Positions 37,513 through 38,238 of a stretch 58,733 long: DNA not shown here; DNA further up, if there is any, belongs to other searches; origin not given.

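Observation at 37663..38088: Canonical FabZ dehydratase inserted between the packaging genes, abutting terL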

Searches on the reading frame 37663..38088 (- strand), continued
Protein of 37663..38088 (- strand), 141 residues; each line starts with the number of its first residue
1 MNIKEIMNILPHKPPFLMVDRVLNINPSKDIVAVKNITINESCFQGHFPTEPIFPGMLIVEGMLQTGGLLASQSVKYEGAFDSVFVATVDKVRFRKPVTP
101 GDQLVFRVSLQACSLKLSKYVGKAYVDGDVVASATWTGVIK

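Call 16: search_solved_structures(query=window:37663-38088:-, show_alignments=3, max_evalue=1e-10)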
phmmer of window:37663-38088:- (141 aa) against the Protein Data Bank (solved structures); distinct sequences matched with E-value up to 1e-10: 21.
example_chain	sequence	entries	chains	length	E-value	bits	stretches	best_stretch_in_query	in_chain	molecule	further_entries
6n3p_A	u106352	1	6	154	2e-36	128.2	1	2-136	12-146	3-hydroxyacyl-[acyl-carrier-protein] dehydratase FabZ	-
5bux_A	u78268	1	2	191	4.9e-35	123.7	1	2-136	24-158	3-hydroxyacyl-[acyl-carrier-protein] dehydratase FabZ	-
5buw_A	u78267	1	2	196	5.3e-35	123.6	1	2-136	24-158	3-hydroxyacyl-[acyl-carrier-protein] dehydratase FabZ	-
3b7j_A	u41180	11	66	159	3.5e-34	120.9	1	3-137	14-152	(3R)-hydroxymyristoyl-acyl carrier protein dehydratase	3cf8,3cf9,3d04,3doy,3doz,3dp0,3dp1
2gll_A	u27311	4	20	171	4.6e-34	120.5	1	3-137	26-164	(3R)-hydroxymyristoyl-acyl carrier protein dehydratase | 3-hydroxyacyl-[acyl-carrier-protein] dehydratase FabZ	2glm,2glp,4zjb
6ihc_A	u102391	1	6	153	8.2e-34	119.7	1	3-137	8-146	3-hydroxyacyl-[acyl-carrier-protein] dehydratase FabZ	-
2glv_A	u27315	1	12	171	1.2e-33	119.2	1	3-137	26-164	(3R)-hydroxymyristoyl-acyl carrier protein dehydratase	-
4i83_A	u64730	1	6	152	3.1e-31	111.4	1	3-134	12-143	3-hydroxyacyl-[acyl-carrier-protein] dehydratase FabZ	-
3d6x_A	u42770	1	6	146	3.4e-31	111.2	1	2-136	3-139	(3R)-hydroxymyristoyl-[acyl-carrier-protein] dehydratase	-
4zw0_A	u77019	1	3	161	1.2e-30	109.5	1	2-135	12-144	3-hydroxyacyl-[acyl-carrier-protein] dehydratase FabZ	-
4h4g_A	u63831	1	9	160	1.4e-29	106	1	2-135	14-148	(3R)-hydroxymyristoyl-[acyl-carrier-protein] dehydratase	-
1z6b_A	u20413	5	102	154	1.9e-27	99.1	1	2-133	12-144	fatty acid synthesis protein | Beta-hydroxyacyl-ACP dehydratase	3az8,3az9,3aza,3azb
1u1z_A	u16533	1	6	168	2.8e-27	98.5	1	1-134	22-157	(3R)-hydroxymyristoyl-[acyl carrier protein] dehydratase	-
8ayc_A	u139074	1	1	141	7.7e-27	97.1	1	2-136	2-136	Beta-hydroxyacyl-(Acyl-carrier-protein) dehydratase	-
1zhg_A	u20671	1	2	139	1.4e-26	96.3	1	6-133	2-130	beta hydroxyacyl-acyl carrier protein dehydratase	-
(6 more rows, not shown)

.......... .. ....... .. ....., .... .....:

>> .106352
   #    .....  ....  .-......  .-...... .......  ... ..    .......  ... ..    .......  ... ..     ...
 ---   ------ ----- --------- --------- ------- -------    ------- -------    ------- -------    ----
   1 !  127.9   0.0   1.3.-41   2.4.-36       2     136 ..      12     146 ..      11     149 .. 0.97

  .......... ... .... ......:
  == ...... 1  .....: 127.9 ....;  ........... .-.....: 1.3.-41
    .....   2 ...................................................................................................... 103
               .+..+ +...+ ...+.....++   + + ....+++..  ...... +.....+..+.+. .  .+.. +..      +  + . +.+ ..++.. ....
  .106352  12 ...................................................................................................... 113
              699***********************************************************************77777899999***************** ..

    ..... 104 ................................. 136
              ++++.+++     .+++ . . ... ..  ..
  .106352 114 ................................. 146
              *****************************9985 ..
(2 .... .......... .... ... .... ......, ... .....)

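Call 23: find_related_loci(query=A1, collection=viral_contigs, flank=6000)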
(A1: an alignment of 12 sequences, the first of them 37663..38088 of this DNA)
Query A1 (141 aa) in viral_contigs; peptide patterns used: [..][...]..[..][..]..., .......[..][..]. (x = any residue, [..] = any of these).
120 stretches matched a pattern; 44 encode a relative of the query (tblastn E <= 1e-3); 44 distinct loci.
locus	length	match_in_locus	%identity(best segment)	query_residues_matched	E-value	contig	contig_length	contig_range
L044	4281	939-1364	51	2-140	3e-42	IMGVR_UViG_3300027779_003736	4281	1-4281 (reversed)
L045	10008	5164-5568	49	1-136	7e-41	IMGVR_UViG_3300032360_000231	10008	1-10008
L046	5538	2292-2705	50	2-140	1e-40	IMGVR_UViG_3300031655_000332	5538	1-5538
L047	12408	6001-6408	49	2-140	3e-40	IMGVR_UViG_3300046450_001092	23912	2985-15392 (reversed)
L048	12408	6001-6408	49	2-140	3e-40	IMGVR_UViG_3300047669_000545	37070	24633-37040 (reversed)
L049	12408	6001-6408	49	2-140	3e-40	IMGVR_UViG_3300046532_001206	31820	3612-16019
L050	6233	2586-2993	49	2-140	7e-40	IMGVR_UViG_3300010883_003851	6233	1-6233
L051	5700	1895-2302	49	2-140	2e-39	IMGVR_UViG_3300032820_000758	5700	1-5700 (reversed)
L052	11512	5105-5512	50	2-140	1e-39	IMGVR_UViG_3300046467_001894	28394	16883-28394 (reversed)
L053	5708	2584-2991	47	2-140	8e-39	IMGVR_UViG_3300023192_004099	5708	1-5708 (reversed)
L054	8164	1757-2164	47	2-140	7e-39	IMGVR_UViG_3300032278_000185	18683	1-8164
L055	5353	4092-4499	47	2-140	8e-39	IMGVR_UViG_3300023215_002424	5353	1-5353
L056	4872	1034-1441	47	2-140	8e-39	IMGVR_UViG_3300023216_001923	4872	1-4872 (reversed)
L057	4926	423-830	47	2-140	3e-38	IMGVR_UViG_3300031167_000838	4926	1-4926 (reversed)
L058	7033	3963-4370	47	2-140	3e-38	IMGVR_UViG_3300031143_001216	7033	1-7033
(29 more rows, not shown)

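Call 74: find_encoding_contigs(protein=window:37663-38088:-, flank=2000, max_places=3)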
Protein window:37663-38088:- (141 aa): 1 contig read that carries it; 1 place shown.
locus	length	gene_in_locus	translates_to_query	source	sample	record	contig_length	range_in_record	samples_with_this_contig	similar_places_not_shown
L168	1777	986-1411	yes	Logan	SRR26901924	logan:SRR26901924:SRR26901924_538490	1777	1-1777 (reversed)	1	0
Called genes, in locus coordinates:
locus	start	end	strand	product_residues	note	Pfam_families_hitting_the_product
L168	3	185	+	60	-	?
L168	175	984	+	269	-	-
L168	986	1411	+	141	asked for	PF22817:ApeP-like (weak), PF07977:FabA, PF22818:ApeI-like, PF01575:MaoC_dehydratas (faint)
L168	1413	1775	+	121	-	?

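Call 86: search_solved_structures(query=window:37663-38088:-, show_alignments=4, max_evalue=1e-33)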
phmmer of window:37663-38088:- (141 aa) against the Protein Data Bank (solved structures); distinct sequences matched with E-value up to 1e-33: 6.
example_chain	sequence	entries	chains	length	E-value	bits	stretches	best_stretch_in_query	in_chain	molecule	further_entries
6n3p_A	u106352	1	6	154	2e-36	128.2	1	2-136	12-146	3-hydroxyacyl-[acyl-carrier-protein] dehydratase FabZ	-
5bux_A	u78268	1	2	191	4.9e-35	123.7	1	2-136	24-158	3-hydroxyacyl-[acyl-carrier-protein] dehydratase FabZ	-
5buw_A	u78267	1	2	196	5.3e-35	123.6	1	2-136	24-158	3-hydroxyacyl-[acyl-carrier-protein] dehydratase FabZ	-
3b7j_A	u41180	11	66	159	3.5e-34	120.9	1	3-137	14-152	(3R)-hydroxymyristoyl-acyl carrier protein dehydratase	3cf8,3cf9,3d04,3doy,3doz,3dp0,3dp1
2gll_A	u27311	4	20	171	4.6e-34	120.5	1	3-137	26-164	(3R)-hydroxymyristoyl-acyl carrier protein dehydratase | 3-hydroxyacyl-[acyl-carrier-protein] dehydratase FabZ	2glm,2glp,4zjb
6ihc_A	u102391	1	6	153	8.2e-34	119.7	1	3-137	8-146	3-hydroxyacyl-[acyl-carrier-protein] dehydratase FabZ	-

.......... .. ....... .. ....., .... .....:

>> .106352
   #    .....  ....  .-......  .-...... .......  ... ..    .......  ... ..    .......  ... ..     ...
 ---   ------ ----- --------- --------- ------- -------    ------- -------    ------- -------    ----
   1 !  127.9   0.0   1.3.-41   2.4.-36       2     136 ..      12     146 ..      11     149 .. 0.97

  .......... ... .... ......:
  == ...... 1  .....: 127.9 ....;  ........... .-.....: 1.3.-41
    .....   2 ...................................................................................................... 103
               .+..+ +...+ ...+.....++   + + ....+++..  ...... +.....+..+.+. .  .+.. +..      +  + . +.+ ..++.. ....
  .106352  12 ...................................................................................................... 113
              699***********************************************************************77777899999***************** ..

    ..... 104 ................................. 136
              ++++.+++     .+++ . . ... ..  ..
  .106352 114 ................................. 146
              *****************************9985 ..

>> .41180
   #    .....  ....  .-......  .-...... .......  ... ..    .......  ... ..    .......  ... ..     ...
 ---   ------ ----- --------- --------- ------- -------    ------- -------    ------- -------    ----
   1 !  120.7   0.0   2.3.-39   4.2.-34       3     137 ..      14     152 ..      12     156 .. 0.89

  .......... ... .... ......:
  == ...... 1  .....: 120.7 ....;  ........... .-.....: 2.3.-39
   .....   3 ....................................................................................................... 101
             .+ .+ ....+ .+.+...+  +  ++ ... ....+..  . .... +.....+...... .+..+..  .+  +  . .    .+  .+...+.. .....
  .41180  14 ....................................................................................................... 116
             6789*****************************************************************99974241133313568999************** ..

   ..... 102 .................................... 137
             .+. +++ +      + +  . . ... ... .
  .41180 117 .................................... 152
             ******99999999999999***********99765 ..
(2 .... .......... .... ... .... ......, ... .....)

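Call 96: find_related_loci(query=A6, collection=viral_contigs, flank=2500)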
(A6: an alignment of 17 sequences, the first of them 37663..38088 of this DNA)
Query A6 (141 aa) in viral_contigs; peptide patterns used: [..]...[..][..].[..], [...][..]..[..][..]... (x = any residue, [..] = any of these).
211 stretches matched a pattern; 48 encode a relative of the query (tblastn E <= 1e-3); 48 distinct loci.
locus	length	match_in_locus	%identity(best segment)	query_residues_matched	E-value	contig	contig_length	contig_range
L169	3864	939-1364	51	2-140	2e-42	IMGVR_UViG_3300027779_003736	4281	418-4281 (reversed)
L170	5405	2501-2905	49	1-136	5e-41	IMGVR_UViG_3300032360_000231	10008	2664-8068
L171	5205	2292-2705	50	2-140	7e-41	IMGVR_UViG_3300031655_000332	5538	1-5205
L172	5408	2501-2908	49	2-140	2e-40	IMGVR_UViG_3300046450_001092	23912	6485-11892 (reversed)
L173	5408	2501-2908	49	2-140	2e-40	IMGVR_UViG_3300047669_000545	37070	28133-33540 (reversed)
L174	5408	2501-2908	49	2-140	2e-40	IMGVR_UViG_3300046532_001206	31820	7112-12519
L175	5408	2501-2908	49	2-140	5e-40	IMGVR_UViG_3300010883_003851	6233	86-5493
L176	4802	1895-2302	49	2-140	1e-39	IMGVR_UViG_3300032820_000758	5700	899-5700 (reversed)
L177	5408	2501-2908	50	2-140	1e-39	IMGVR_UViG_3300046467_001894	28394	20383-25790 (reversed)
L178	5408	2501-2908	47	2-140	6e-39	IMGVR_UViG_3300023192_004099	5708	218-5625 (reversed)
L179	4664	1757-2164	47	2-140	5e-39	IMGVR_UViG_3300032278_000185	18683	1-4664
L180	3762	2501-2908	47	2-140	6e-39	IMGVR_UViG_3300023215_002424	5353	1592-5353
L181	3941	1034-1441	47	2-140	6e-39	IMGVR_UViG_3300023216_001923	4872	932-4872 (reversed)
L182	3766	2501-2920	50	2-140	6e-39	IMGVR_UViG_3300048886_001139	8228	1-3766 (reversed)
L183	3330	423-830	47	2-140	2e-38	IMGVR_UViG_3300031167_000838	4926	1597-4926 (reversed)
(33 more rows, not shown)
